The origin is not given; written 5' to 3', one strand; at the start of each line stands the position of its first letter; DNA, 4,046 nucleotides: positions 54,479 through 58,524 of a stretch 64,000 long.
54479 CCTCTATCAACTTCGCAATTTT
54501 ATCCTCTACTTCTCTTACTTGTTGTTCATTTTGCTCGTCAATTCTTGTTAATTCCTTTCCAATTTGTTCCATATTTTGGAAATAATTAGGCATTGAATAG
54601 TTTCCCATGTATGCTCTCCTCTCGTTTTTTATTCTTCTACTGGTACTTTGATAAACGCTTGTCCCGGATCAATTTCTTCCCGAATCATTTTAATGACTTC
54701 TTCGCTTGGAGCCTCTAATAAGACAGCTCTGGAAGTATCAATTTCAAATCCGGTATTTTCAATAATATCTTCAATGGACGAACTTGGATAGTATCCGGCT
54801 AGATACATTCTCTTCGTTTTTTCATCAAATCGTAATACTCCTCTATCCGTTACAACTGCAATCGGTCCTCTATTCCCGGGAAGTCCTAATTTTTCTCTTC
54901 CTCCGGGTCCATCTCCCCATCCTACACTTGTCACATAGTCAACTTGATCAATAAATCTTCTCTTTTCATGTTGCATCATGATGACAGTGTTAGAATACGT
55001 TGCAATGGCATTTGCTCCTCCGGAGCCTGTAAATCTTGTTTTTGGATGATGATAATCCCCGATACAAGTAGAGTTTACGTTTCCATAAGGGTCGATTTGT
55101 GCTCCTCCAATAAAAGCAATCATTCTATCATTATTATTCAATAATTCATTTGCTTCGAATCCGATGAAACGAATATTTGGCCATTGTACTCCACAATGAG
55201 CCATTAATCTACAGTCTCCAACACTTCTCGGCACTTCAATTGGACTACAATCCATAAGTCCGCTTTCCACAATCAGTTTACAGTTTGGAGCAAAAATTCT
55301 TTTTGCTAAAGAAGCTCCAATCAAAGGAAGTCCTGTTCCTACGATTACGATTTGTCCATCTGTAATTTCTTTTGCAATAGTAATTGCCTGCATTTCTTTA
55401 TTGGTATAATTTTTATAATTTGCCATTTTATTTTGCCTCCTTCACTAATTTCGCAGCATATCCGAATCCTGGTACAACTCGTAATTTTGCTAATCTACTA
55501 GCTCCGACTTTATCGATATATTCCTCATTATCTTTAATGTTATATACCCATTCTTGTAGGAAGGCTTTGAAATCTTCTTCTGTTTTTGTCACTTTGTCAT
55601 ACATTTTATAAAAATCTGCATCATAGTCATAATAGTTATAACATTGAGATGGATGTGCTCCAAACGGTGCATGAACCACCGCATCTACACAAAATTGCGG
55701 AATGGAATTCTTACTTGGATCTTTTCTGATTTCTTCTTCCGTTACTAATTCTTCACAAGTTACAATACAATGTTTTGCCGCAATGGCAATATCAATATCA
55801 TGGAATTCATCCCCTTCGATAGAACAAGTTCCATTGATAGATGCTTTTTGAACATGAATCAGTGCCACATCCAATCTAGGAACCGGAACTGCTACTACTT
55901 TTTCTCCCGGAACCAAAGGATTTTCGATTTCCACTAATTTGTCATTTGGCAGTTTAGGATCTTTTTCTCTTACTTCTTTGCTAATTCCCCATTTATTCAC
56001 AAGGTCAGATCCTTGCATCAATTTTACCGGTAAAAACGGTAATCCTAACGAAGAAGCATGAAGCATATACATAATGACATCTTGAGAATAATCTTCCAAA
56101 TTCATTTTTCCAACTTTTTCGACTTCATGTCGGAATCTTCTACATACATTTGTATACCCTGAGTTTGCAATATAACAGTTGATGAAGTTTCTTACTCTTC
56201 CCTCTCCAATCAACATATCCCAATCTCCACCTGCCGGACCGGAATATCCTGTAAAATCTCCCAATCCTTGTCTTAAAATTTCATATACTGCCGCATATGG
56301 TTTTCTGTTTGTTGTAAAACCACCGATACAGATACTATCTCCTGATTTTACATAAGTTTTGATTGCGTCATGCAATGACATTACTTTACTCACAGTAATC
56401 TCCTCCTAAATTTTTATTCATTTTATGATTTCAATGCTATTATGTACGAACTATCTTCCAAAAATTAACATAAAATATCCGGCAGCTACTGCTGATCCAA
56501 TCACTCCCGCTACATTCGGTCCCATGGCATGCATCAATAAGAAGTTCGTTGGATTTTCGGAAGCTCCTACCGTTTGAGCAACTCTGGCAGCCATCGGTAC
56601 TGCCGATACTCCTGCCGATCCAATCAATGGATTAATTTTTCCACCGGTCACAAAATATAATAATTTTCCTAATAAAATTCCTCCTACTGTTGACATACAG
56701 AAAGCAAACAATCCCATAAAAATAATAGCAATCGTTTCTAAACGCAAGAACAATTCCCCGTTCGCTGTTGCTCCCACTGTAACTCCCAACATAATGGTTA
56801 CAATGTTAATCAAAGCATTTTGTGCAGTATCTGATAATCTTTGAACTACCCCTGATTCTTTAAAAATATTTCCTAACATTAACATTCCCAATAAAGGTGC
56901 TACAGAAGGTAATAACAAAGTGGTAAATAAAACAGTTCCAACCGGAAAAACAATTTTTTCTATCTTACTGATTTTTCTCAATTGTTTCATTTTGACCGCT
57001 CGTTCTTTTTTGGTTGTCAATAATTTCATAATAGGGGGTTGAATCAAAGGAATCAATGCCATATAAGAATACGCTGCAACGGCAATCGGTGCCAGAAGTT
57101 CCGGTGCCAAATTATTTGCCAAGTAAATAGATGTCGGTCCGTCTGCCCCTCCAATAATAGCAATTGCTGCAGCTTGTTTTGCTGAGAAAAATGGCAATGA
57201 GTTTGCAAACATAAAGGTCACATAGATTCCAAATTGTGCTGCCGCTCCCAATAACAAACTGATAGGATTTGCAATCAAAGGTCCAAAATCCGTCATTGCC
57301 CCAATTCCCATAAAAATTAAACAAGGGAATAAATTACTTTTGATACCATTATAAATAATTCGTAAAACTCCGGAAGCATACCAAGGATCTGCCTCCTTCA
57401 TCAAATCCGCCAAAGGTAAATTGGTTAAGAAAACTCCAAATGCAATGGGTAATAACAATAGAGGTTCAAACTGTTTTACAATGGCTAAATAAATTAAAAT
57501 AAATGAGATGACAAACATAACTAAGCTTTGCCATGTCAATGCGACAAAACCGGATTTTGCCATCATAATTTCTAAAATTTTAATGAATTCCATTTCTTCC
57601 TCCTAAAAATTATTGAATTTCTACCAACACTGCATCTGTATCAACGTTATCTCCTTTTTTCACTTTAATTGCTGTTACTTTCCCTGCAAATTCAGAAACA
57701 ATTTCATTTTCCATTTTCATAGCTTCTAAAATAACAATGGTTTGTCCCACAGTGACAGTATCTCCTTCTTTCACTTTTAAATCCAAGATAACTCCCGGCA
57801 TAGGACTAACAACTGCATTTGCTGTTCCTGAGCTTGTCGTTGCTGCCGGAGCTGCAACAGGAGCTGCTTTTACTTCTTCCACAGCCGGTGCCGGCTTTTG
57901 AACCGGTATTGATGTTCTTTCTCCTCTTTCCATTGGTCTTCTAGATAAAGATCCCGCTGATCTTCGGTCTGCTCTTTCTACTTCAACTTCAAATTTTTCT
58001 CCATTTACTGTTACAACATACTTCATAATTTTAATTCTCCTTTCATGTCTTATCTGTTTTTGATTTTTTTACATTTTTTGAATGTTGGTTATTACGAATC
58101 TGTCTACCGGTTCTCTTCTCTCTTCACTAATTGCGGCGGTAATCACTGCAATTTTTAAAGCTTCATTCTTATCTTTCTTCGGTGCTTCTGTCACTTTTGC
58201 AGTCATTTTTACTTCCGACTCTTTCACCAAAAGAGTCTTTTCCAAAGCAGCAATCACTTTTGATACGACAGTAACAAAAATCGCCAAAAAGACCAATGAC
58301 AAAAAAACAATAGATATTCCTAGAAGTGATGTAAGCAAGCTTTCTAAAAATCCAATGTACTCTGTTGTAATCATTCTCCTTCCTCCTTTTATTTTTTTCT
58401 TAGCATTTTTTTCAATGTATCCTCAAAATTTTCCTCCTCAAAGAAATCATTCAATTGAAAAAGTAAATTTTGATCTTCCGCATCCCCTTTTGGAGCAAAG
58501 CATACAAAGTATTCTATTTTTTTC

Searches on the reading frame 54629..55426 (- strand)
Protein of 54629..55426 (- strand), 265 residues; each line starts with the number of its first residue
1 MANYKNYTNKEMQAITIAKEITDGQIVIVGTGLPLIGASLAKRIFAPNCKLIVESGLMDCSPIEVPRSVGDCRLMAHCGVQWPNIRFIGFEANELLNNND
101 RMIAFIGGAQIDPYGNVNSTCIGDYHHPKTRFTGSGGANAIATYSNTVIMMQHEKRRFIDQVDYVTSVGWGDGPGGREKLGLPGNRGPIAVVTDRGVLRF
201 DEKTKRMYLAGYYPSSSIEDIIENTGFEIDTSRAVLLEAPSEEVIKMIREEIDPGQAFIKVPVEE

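Call 3: search_protein_families(library=pfam, proteins=[window:54629-55426:-], max_evalue=0.01)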
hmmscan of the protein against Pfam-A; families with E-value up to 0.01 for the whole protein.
window:54629-55426:- (265 aa): 1 family
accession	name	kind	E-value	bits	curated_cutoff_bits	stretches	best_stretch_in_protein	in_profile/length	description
PF01144.29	CoA_trans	-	3.7e-46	157.7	23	1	11-224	2-217/217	Coenzyme A transferase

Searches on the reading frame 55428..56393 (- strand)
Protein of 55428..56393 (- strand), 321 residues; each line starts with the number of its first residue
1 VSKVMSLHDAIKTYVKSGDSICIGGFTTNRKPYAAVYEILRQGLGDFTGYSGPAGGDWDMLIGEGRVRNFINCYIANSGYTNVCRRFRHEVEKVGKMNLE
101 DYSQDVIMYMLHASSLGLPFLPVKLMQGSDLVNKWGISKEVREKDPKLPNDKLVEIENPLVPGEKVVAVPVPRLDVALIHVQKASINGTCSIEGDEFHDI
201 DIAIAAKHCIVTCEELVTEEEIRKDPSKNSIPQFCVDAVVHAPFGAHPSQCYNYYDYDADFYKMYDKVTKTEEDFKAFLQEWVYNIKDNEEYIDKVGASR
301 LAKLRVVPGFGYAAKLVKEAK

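Call 3: search_protein_families(library=pfam, proteins=[window:55428-56393:-], max_evalue=0.01)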
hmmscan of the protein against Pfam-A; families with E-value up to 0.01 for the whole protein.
window:55428-56393:- (321 aa): 1 family
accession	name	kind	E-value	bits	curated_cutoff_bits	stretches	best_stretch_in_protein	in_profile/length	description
PF01144.29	CoA_trans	-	6.2e-30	104.6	23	1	5-241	2-216/217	Coenzyme A transferase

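Call 55: find_homologous_proteins(query=window:55428-56393:-, max_evalue=1e-60)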
Query window:55428-56393:- (321 aa): 1177 proteins with E <= 1e-60 among 3722 candidates; the best 120 are listed.
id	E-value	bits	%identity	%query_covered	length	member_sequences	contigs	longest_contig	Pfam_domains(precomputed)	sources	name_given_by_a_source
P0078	2.4e-218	742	99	100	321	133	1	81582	PF01144.30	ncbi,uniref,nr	ncbi:glutaconate CoA-transferase [Fusobacterium necrophorum]|uniref:glutaconate CoA-transferase subu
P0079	8.9e-192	654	86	100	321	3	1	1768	PF01144.30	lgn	-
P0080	2.5e-187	640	85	100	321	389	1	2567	PF01144.30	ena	-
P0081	2.6e-181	620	82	100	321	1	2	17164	PF01144.30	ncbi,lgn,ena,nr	ncbi:MAG: CoA transferase subunit A [Fusobacterium sp.]|nr:CoA transferase subunit A [Fusobacterium 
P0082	3.5e-181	619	81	100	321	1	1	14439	PF01144.30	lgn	-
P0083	9.0e-181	618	81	100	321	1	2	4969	PF01144.30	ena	-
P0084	6.1e-180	615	82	100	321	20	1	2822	PF01144.30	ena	-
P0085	4.5e-179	613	81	100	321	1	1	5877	PF01144.30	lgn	-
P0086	1.0e-178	611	81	100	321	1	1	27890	PF01144.30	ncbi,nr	ncbi:MAG: CoA transferase subunit A [Fusobacterium sp.]|nr:CoA transferase subunit A [Fusobacterium 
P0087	8.9e-177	605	79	100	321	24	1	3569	PF01144.30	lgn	-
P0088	2.2e-175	600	80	100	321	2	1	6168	PF01144.30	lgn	-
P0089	1.0e-173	595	79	100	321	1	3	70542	PF01144.30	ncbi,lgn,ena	-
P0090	9.0e-167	572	62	98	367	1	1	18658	PF01144.30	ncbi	-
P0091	1.1e-165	569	76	100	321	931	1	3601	PF01144.30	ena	-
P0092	1.4e-163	562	77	98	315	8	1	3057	PF01144.30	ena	-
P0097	1.8e-156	538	74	99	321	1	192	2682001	PF01144.30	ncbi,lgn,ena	-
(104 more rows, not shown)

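Call 56: find_encoding_contigs(protein=P0097, flank=10000, max_places=2)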
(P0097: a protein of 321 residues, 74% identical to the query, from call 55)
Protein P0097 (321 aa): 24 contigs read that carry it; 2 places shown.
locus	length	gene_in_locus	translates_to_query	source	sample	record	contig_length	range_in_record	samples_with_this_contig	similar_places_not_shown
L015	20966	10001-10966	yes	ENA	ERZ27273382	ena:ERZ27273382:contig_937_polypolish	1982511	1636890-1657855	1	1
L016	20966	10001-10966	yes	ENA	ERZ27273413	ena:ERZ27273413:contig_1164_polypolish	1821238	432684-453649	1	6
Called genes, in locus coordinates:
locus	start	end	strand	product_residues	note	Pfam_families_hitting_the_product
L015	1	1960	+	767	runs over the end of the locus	PF03709:OKR_DC_1_N, PF01276:OKR_DC_1, PF03711:OKR_DC_1_C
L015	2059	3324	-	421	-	PF02812:ELFV_dehydrog_N, PF00208:ELFV_dehydrog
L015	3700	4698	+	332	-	PF00389:2-Hacid_dh, PF02826:2-Hacid_dh_C, PF00670:AdoHcyase_NAD (faint)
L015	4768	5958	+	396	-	PF03616:Glt_symporter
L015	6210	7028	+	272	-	PF00037:Fer4 (faint)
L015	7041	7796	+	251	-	PF09339:HTH_IclR, PF01614:IclR_C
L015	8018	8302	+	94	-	PF04277:OAD_gamma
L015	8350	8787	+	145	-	PF25984:BSH_YknX (faint), PF00364:Biotin_lipoyl, PF25973:BSH_CzcB (faint)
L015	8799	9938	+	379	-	PF03977:OAD_beta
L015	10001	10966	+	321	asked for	PF01144:CoA_trans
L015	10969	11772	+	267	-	PF01144:CoA_trans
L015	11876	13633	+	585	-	PF01039:Carboxyl_trans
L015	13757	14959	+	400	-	PF03616:Glt_symporter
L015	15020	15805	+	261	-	PF01869:BcrAD_BadFG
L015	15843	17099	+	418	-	PF06050:HGD-D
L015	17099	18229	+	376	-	PF06050:HGD-D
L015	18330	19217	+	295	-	PF01557:FAA_hydrolase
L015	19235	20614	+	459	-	PF00474:SSF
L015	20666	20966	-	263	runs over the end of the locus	PF03180:Lipoprotein_9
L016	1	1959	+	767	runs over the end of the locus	PF03709:OKR_DC_1_N, PF01276:OKR_DC_1, PF03711:OKR_DC_1_C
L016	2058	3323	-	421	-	PF02812:ELFV_dehydrog_N, PF00208:ELFV_dehydrog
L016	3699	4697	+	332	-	PF00389:2-Hacid_dh, PF02826:2-Hacid_dh_C, PF00670:AdoHcyase_NAD (faint)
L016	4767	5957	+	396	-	PF03616:Glt_symporter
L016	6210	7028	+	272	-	PF00037:Fer4 (faint)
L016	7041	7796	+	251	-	PF09339:HTH_IclR, PF01614:IclR_C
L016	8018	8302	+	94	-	PF04277:OAD_gamma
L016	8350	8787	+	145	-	PF25984:BSH_YknX (faint), PF00364:Biotin_lipoyl, PF25973:BSH_CzcB (faint)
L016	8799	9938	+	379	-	PF03977:OAD_beta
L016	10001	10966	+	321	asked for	PF01144:CoA_trans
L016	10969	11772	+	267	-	PF01144:CoA_trans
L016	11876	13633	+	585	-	PF01039:Carboxyl_trans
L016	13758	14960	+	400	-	PF03616:Glt_symporter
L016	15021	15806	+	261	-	PF01869:BcrAD_BadFG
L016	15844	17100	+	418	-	PF06050:HGD-D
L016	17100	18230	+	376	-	PF06050:HGD-D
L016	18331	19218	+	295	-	PF01557:FAA_hydrolase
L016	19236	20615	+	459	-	PF00474:SSF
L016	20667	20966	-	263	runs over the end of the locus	PF03180:Lipoprotein_9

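Call 57: find_encoding_contigs(protein=P0089, flank=10000, max_places=1)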
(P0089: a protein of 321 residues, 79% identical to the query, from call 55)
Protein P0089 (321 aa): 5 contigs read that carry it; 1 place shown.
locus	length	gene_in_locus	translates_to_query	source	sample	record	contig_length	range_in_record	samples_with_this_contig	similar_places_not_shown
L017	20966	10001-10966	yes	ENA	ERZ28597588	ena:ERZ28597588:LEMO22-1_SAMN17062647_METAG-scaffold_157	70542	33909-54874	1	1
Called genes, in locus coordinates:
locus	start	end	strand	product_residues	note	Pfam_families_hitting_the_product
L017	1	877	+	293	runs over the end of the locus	PF12911:OppC_N, PF00528:BPD_transp_1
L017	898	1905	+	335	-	PF00005:ABC_tran, PF08352:oligo_HPY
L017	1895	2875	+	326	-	PF00005:ABC_tran, PF08352:oligo_HPY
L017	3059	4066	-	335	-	PF00389:2-Hacid_dh, PF02826:2-Hacid_dh_C, PF01262:AlaDh_PNT_C (faint)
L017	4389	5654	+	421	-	PF02812:ELFV_dehydrog_N, PF00208:ELFV_dehydrog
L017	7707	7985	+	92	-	-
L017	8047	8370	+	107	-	PF04277:OAD_gamma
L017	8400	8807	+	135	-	PF25984:BSH_YknX (faint), PF25919:BSH_CusB (faint), PF00364:Biotin_lipoyl, PF25917:BSH_RND (weak), PF25973:BSH_CzcB (weak)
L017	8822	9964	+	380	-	PF03977:OAD_beta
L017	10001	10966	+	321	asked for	PF01144:CoA_trans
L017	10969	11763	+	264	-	PF01144:CoA_trans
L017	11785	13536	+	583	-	PF01039:Carboxyl_trans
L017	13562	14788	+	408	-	PF03616:Glt_symporter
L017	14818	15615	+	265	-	PF01869:BcrAD_BadFG, PF22521:HypF_C_2 (faint)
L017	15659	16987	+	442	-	PF06050:HGD-D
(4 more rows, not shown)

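Call 70: search_protein_families(library=pfam, proteins=[L015:6210-7028:+, L015:7041-7796:+], max_evalue=0.1)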
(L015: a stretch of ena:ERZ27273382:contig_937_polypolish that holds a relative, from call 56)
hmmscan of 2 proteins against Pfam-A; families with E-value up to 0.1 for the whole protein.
L015:6210-7028:+ (272 aa): 16 families
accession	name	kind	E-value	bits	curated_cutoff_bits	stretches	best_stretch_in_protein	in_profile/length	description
PF00037.32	Fer4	-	2.9e-06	27.3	21.1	1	199-218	5-24/24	4Fe-4S binding domain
PF12838.12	Fer4_7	-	4.1e-06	27.6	27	2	202-222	2-22/52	4Fe-4S dicluster domain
PF13183.11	Fer4_8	-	4e-05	24.5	27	0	196-215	48-67/68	4Fe-4S dicluster domain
PF13187.11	Fer4_9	-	4.7e-05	23.8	27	1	202-243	2-51/52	4Fe-4S dicluster domain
PF13484.11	Fer4_16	-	6.5e-05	24.1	30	1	202-220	2-20/66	4Fe-4S double cluster binding domain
PF12724.12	Flavodoxin_5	-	0.00011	23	27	1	7-80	3-70/145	Flavodoxin domain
PF14697.11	Fer4_21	-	0.00024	21.6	35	1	194-217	33-57/59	4Fe-4S dicluster domain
PF12837.12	Fer4_6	-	0.00026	21.2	25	1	194-217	1-24/24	4Fe-4S binding domain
PF13237.11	Fer4_10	-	0.0013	19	25.5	1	198-240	5-53/53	4Fe-4S dicluster domain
PF13370.11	Fer4_13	-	0.0024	18.9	24.5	0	229-260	6-39/58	4Fe-4S single cluster domain of Ferredoxin I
PF12798.12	Fer4_3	-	0.014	16.7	27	0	229-243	1-15/15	4Fe-4S binding domain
PF12800.12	Fer4_4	-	0.023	15.5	24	1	200-215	2-17/17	4Fe-4S binding domain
PF12641.12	Flavodoxin_3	-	0.04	14.2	27.5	0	7-82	3-69/160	Flavodoxin domain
PF02525.22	Flavodoxin_2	-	0.059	13.5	27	1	43-82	68-106/198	Flavodoxin-like fold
PF00258.30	Flavodoxin_1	-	0.061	13.9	25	0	7-62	2-54/143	Flavodoxin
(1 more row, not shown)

L015:7041-7796:+ (251 aa): 22 families
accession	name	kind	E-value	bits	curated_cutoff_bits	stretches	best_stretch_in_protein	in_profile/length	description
PF01614.24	IclR_C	-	6.9e-28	97.8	24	1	75-243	5-173/174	Bacterial transcriptional regulator IclR C-terminal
PF09339.16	HTH_IclR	-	9.9e-15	54.5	22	1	4-55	1-52/52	IclR helix-turn-helix domain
PF13412.12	HTH_24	-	1.4e-05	25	21.9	1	21-51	17-47/48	Winged helix-turn-helix DNA-binding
PF14394.12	DUF4423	-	0.0001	22.6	30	1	12-102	27-122/165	Domain of unknown function (DUF4423)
PF13463.12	HTH_27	-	0.00037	21.1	22.2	1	10-59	7-56/68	Winged helix DNA-binding domain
PF12802.13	MarR_2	-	0.0006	20.4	27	1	9-53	8-52/61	MarR family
PF08100.18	Dimerisation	-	0.0009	19.5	25.6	1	9-63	28-84/93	O-methyltransferase dimerisation domain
PF25212.1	HVO_A0114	-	0.001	19.2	27.6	1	8-57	24-72/84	HVO_A0114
PF25213.1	HVO_A0261_N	-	0.0013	19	35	1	9-62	14-63/86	HVO_A0261 N-terminal domain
PF08279.18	HTH_11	-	0.0031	17.8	25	1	7-48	1-42/55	HTH domain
PF01325.25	Fe_dep_repress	-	0.013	16.1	26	1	22-58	23-59/60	Iron dependent repressor, N-terminal DNA binding domain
PF02082.26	Rrf2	-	0.014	16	30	1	7-52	10-54/132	Iron-dependent Transcriptional regulator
PF13384.12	HTH_23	-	0.015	15.5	24.6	1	18-44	14-40/50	Homeodomain-like domain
PF01022.26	HTH_5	-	0.034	14.5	22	0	11-42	7-36/47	Bacterial regulatory protein, arsR family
PF01978.25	TrmB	-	0.037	14.3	25.6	1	20-57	21-58/68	Sugar-specific transcriptional regulator TrmB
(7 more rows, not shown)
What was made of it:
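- The L015/L016 loci, from an unidentified Fusobacterium-like genome (~2 Mb contigs), have a flavodoxin/Fer4 gene plus an IclR regulator in the same slot (calls 56, 70).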

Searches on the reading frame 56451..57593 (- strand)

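Call 3: search_protein_families(library=pfam, proteins=[window:56451-57593:-], max_evalue=0.01)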
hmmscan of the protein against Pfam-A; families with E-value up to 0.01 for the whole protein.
window:56451-57593:- (380 aa): 1 family
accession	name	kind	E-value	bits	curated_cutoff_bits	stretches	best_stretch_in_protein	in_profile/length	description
PF03977.18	OAD_beta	-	1e-156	521.8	31.6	1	23-377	2-348/349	Na+-transporting oxaloacetate decarboxylase beta subunit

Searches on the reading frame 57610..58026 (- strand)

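Call 3: search_protein_families(library=pfam, proteins=[window:57610-58026:-], max_evalue=0.01)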
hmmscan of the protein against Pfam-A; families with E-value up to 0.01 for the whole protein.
window:57610-58026:- (138 aa): 6 families
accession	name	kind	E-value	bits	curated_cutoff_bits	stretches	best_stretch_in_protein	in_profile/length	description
PF00364.28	Biotin_lipoyl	-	3e-20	72.3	22.1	1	71-137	2-73/73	Biotin-requiring enzyme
PF13533.13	Biotin_lipoyl_2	-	9e-09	35.4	29.8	1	74-100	5-31/32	Biotin-lipoyl like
PF16576.10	HlyD_D23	-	2.5e-05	24.1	30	1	52-101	91-140/214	Barrel-sandwich domain of CusB or HlyD membrane-fusion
PF13437.12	HlyD_3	-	8.3e-05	23.7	22.2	0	72-99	2-29/106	HlyD family secretion protein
PF05896.17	NQRA_N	-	0.0009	19.8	25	1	64-121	23-79/94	NqrA N-terminal barrel-sandwich hybrid domain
PF13375.12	RnfC_N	-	0.0069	16.8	25.6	1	83-135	44-96/101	RnfC Barrel sandwich hybrid domain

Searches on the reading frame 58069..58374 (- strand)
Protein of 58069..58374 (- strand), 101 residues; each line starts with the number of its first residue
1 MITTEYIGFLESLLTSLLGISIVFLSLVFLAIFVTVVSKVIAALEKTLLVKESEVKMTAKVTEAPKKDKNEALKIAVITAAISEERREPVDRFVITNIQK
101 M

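Call 3: search_protein_families(library=pfam, proteins=[window:58069-58374:-], max_evalue=0.01)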
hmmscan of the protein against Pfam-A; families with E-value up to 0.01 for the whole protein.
window:58069-58374:- (101 aa): 1 family
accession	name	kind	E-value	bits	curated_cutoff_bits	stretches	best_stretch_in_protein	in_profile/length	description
PF04277.18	OAD_gamma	-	3.6e-12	47.2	27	1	11-85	2-75/76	Oxaloacetate decarboxylase, gamma chain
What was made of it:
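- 58069..58374 (-): gcdD, first enzyme gene of gcdDCB-gctAB-gcdA-gltS1-hgdCAB, 14 nt after the REG stop. Pfam OAD_gamma (call 3).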
